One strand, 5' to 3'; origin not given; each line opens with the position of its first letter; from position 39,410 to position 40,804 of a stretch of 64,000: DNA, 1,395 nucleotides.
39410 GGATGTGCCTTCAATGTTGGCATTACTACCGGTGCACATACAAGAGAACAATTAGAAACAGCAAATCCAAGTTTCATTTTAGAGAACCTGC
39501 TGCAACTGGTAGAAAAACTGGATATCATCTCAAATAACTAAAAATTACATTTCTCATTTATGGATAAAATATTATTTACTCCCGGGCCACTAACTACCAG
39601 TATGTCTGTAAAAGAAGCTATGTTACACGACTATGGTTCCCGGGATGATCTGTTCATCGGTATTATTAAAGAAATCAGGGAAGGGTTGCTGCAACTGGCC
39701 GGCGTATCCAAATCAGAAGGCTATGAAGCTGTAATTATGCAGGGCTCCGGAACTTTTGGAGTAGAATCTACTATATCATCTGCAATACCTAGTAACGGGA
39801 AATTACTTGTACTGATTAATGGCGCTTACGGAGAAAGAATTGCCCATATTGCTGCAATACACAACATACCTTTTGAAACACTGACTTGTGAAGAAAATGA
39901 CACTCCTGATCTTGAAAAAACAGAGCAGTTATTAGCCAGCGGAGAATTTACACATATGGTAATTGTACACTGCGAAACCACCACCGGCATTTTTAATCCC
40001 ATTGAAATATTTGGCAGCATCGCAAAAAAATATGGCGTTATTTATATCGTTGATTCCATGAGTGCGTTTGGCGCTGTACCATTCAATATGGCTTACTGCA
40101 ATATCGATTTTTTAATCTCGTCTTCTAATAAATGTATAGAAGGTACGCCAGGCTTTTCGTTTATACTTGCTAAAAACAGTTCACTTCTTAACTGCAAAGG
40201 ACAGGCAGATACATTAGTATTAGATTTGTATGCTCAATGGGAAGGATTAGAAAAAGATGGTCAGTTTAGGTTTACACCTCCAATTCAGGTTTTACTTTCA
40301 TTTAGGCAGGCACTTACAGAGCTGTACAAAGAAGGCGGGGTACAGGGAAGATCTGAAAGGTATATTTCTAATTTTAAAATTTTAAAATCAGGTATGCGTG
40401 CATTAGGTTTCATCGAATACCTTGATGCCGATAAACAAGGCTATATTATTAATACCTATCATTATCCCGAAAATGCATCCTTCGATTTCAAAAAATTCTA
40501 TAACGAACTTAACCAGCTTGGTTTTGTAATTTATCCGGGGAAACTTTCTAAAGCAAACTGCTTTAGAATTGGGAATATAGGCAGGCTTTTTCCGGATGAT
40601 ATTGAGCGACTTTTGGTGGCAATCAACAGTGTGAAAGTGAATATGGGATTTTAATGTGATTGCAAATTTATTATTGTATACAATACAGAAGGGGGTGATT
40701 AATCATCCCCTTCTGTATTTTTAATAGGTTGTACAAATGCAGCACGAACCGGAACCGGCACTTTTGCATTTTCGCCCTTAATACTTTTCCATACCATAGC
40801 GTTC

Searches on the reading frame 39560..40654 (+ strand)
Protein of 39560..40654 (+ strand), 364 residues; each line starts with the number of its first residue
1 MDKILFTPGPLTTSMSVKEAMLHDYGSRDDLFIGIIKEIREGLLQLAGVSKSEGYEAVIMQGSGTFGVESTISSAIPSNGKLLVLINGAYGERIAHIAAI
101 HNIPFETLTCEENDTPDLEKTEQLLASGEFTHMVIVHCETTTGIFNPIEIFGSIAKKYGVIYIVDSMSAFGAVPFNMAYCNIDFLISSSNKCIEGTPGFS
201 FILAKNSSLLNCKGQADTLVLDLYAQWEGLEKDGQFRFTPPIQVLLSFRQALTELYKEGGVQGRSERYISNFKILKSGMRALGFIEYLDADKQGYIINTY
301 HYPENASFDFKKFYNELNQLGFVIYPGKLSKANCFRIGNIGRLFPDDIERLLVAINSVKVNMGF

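Call 33: search_protein_families(library=pfam, proteins=[window:39560-40654:+], max_evalue=0.001)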
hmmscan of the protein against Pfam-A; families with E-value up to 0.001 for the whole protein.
window:39560-40654:+ (364 aa): 2 families
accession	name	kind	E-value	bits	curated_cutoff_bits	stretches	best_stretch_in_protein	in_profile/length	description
PF00266.25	Aminotran_5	-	1.4e-17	64.2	21.5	1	58-297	65-312/371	Aminotransferase class-V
PF00155.27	Aminotran_1_2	-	0.00021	21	19.7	0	35-167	43-187/361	Aminotransferase class I and II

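Call 36: search_protein_families(library=ncbifam, proteins=[window:39560-40654:+], max_evalue=0.001)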
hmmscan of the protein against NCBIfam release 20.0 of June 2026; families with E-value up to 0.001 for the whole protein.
window:39560-40654:+ (364 aa): 15 families
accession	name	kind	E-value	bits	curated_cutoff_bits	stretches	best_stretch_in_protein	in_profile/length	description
NF010006.0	PRK13479.1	equivalog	1.7e-137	458.5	296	1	2-362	5-364/369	2-aminoethylphosphonate--pyruvate transaminase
TIGR02326.1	transamin_PhnW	equivalog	4.5e-137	457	400.8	1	3-358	4-359/363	2-aminoethylphosphonate--pyruvate transaminase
TIGR03301.1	PhnW-AepZ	equivalog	9.5e-132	439.7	360.8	1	4-357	1-353/355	2-aminoethylphosphonate aminotransferase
NF046070.1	PyrdoxPyrvTramin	equivalog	1.2e-28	100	600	1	5-284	8-287/369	pyridoxamine--pyruvate transaminase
NF045640.1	AspGlyoxATaseBhcA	equivalog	2.9e-18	65.9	650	1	5-284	7-288/395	L-aspartate--glyoxylate aminotransferase BhcA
TIGR01977.1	am_tr_V_EF2568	hypoth_equivalog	7.7e-10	38.3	377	1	93-206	102-214/376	cysteine desulfurase family protein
NF040779.1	Sec_lyase_SclA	exception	1.6e-08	33.9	525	1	101-207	109-215/378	selenocysteine lyase SclA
TIGR03402.1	FeS_nifS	equivalog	3.2e-08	32.7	530.75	1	101-192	109-199/379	cysteine desulfurase NifS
TIGR04343.1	egtE_PLP_lyase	equivalog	2e-07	30.2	400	1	74-203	89-214/370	ergothioneine biosynthesis PLP-dependent enzyme EgtE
TIGR01364.1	serC_1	equivalog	5.8e-07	28.7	443.6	1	27-270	38-267/358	phosphoserine transaminase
TIGR03403.1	nifS_epsilon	equivalog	1.3e-06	27.5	587.7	1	133-206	144-216/382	NifS family cysteine desulfurase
TIGR01979.1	sufS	subfamily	1.5e-06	27.4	475.1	1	97-209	128-238/403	SufS family cysteine desulfurase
NF010611.0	PRK14012.1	equivalog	1.6e-06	27.4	548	1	108-192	126-209/406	IscS subfamily cysteine desulfurase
TIGR02006.1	IscS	equivalog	2.3e-05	23.6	643.2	1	111-197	125-209/402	IscS subfamily cysteine desulfurase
NF002806.0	PRK02948.1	subfamily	9.5e-05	21.5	304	1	132-192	141-201/381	IscS subfamily cysteine desulfurase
